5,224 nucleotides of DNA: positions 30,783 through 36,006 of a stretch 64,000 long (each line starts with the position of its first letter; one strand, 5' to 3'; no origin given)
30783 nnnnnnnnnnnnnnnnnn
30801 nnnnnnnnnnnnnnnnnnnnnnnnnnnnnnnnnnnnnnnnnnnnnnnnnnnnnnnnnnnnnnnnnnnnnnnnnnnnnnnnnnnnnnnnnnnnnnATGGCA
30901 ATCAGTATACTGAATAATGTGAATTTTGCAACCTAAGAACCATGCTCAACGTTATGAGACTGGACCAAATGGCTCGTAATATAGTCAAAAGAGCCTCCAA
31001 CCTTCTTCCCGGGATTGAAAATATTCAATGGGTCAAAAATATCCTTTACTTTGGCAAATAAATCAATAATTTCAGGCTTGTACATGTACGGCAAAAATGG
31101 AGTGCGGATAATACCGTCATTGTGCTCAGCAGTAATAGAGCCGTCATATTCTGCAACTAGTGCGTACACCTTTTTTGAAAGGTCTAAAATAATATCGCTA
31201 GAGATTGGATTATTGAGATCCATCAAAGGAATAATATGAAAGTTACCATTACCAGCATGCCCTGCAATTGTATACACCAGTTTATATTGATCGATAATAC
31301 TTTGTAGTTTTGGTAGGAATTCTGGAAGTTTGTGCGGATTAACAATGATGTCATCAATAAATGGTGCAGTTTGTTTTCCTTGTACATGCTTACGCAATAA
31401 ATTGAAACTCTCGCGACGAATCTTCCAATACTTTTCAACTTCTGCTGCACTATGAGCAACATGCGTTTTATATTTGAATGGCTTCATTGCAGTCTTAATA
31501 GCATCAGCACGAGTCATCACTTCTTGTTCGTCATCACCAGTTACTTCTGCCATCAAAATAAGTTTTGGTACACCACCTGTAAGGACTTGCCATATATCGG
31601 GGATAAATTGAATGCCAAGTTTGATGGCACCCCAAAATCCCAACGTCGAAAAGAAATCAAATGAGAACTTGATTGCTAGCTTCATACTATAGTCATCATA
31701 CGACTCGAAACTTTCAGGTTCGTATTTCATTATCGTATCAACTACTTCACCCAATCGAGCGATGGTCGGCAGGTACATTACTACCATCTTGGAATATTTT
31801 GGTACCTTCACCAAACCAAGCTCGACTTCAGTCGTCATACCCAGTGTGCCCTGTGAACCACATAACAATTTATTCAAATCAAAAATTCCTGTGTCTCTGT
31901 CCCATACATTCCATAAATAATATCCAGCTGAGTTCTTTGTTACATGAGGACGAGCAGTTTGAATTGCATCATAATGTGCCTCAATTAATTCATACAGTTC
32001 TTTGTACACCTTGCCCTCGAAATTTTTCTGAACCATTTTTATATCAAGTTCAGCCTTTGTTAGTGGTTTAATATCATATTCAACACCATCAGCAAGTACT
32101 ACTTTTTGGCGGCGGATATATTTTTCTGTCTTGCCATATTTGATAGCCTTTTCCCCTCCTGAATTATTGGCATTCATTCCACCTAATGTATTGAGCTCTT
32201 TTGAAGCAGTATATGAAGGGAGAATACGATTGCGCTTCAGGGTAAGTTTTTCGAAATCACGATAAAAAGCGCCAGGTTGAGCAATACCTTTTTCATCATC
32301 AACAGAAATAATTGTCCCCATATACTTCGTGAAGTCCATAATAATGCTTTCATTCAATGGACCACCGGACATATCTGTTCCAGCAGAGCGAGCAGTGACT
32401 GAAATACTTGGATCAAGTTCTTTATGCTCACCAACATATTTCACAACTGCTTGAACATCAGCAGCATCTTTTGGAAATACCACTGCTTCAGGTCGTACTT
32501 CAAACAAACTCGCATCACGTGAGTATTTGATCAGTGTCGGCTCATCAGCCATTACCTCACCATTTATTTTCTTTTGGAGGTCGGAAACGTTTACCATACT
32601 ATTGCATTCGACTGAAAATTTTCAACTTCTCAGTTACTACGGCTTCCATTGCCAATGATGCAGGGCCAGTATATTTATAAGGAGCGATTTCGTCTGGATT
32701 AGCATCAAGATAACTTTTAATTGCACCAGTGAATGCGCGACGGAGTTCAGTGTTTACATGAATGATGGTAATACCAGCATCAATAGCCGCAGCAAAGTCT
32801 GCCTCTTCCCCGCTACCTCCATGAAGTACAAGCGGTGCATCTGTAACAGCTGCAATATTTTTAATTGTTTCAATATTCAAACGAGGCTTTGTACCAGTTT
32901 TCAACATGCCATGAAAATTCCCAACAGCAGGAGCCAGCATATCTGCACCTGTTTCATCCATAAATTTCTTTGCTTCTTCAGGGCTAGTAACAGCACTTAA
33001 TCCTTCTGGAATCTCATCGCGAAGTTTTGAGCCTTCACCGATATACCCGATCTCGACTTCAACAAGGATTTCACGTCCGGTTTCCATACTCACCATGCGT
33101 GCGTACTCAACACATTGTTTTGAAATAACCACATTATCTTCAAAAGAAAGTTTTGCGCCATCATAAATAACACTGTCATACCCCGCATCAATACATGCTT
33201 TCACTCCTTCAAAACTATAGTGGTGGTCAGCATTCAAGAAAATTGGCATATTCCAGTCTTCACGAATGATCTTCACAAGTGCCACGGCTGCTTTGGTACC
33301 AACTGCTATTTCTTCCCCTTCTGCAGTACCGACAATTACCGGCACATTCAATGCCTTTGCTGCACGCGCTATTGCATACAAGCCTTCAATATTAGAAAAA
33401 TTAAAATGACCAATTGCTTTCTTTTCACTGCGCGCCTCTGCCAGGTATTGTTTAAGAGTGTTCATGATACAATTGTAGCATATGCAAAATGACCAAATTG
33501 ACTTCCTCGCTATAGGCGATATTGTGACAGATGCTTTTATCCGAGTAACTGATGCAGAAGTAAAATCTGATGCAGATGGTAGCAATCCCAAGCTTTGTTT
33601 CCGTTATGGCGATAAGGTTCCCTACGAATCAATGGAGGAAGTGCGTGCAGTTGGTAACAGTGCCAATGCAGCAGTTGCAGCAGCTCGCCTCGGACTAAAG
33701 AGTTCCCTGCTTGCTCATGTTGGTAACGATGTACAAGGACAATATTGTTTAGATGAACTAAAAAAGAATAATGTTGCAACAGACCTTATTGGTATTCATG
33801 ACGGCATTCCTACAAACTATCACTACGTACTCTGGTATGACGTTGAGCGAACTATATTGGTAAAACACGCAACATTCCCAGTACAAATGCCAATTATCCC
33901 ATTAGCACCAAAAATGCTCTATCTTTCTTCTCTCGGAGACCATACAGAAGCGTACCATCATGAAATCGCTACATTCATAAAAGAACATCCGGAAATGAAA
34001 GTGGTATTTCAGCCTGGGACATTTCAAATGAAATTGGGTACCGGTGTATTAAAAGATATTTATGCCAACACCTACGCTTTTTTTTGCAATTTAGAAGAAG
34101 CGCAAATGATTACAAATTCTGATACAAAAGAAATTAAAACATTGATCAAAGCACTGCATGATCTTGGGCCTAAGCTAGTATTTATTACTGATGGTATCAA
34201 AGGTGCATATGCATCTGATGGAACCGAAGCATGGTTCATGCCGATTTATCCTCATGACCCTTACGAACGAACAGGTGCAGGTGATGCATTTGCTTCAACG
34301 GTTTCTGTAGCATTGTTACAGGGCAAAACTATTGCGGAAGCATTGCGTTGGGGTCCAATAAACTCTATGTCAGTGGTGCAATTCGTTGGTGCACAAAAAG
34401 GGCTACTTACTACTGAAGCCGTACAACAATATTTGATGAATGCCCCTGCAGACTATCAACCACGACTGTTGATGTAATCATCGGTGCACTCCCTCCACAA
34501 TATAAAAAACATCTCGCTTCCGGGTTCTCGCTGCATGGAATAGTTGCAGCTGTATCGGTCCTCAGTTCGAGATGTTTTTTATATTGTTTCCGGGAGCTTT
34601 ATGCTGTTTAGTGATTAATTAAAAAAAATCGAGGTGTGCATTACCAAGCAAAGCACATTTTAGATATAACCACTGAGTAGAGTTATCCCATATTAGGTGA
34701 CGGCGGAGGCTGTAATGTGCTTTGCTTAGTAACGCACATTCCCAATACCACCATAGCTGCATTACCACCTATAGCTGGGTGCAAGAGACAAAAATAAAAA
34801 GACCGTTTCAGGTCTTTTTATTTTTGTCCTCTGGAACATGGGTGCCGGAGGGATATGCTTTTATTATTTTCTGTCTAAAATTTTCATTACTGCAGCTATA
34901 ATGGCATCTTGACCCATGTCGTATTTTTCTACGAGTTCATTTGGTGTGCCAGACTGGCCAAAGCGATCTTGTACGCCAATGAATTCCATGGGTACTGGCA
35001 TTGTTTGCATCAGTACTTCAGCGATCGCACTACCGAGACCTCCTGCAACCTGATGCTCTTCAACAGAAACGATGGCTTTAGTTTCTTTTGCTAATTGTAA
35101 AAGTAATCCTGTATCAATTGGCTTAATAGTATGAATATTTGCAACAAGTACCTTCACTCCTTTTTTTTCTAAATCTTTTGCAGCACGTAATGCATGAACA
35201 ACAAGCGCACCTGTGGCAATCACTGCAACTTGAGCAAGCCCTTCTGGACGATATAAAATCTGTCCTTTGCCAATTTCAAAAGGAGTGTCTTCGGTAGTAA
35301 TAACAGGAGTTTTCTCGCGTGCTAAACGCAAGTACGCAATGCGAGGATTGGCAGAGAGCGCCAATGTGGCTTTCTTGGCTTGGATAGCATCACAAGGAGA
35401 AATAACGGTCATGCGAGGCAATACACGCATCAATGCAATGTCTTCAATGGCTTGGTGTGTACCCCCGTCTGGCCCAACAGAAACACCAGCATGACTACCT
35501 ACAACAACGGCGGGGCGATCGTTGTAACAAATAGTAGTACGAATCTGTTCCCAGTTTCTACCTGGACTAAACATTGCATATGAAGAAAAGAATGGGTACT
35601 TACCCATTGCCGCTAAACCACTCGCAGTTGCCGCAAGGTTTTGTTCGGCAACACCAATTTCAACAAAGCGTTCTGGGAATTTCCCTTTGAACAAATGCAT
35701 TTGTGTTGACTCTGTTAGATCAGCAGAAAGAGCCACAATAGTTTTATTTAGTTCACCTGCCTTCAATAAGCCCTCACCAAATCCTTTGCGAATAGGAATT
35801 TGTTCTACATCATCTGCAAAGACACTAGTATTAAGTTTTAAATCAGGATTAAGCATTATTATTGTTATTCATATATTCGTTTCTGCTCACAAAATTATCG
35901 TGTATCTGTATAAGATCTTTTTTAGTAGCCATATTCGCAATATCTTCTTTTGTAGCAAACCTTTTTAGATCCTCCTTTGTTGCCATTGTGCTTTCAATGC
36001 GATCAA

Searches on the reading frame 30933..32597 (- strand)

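Call 112: search_protein_families(library=pfam, proteins=[window:30933-32597:-], max_evalue=0.00001)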
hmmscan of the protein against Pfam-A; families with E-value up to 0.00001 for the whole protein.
window:30933-32597:- (554 aa): 2 families
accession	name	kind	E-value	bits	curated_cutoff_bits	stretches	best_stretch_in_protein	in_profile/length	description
PF02913.24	FAD-oxidase_C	-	8.1e-43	147.3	21.2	1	266-531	2-247/248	FAD linked oxidases, C-terminal domain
PF01565.28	FAD_binding_4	-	7.9e-24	84.4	26.4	1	36-172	1-134/139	FAD binding domain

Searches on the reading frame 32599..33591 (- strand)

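Call 112: search_protein_families(library=pfam, proteins=[window:32599-33591:-], max_evalue=0.00001)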
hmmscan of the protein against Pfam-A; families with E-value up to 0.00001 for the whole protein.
window:32599-33591:- (330 aa): 1 family
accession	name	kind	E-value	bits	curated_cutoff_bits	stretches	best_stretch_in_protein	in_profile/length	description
PF01116.26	F_bP_aldolase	-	2.4e-70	237.7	25.5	1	45-327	2-273/277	Fructose-bisphosphate aldolase class-II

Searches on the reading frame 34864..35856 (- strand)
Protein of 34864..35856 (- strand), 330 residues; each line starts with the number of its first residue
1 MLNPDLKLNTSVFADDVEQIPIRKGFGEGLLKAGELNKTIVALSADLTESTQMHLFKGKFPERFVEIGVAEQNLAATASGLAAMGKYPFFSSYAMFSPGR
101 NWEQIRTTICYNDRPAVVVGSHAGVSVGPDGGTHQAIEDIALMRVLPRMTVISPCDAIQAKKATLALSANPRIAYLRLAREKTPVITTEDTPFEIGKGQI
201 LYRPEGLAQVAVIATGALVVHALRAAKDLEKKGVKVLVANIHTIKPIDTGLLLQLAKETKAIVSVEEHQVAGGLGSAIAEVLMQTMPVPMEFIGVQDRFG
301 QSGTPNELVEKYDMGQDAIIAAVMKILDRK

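Call 112: search_protein_families(library=pfam, proteins=[window:34864-35856:-], max_evalue=0.00001)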
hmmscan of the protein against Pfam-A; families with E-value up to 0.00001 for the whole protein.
window:34864-35856:- (330 aa): 3 families
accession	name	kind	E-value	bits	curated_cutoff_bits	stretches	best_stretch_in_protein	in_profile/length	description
PF02779.29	Transket_pyr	-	8.9e-35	120.3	27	1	19-183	2-172/174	Transketolase, pyrimidine binding domain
PF02780.25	Transketolase_C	-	5.1e-24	85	25.9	1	208-319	10-124/124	Transketolase, C-terminal domain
PF22613.1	Transketolase_C_1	-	3e-06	27.9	27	1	204-313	8-111/113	Transketolase-like TK C-terminal domain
